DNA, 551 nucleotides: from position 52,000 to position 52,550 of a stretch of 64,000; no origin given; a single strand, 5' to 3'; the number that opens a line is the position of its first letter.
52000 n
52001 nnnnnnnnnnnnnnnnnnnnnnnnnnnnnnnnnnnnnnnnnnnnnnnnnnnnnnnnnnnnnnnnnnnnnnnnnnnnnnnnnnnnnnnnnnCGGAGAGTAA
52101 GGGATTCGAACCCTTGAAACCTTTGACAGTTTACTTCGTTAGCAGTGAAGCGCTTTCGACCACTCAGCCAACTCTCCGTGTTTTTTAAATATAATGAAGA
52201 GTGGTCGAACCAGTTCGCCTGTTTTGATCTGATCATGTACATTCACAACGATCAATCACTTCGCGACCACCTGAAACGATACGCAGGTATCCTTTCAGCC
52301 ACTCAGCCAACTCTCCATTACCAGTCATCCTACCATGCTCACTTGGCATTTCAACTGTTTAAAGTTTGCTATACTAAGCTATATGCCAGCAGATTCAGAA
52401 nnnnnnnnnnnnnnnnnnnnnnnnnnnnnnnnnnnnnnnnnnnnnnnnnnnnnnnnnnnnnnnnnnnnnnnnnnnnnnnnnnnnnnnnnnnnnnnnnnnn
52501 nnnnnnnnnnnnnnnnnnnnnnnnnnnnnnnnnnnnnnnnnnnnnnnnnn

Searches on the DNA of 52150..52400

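Call 69: search_rna_families(source=window, start=52150, end=52400, threshold=evalue, max_evalue=10, show_alignments=2)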
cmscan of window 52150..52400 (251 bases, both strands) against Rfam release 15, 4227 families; matches with E-value up to 10: 3.
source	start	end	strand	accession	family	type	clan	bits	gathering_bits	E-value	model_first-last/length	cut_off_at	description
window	52269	52307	-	RF02564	naRNA4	Gene; sRNA;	-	14.6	59.5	2.4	38-76/77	no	Nucleoid-associated noncoding RNA 4 (CssrE)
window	52150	52177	-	RF00005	tRNA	Gene; tRNA;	CL00001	13.3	29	4.8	1-26/71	3'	tRNA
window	52340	52391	-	RF01046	WLE3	Cis-reg;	-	12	50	9.4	1-44/44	no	Wingless localisation element 3 (WLE3)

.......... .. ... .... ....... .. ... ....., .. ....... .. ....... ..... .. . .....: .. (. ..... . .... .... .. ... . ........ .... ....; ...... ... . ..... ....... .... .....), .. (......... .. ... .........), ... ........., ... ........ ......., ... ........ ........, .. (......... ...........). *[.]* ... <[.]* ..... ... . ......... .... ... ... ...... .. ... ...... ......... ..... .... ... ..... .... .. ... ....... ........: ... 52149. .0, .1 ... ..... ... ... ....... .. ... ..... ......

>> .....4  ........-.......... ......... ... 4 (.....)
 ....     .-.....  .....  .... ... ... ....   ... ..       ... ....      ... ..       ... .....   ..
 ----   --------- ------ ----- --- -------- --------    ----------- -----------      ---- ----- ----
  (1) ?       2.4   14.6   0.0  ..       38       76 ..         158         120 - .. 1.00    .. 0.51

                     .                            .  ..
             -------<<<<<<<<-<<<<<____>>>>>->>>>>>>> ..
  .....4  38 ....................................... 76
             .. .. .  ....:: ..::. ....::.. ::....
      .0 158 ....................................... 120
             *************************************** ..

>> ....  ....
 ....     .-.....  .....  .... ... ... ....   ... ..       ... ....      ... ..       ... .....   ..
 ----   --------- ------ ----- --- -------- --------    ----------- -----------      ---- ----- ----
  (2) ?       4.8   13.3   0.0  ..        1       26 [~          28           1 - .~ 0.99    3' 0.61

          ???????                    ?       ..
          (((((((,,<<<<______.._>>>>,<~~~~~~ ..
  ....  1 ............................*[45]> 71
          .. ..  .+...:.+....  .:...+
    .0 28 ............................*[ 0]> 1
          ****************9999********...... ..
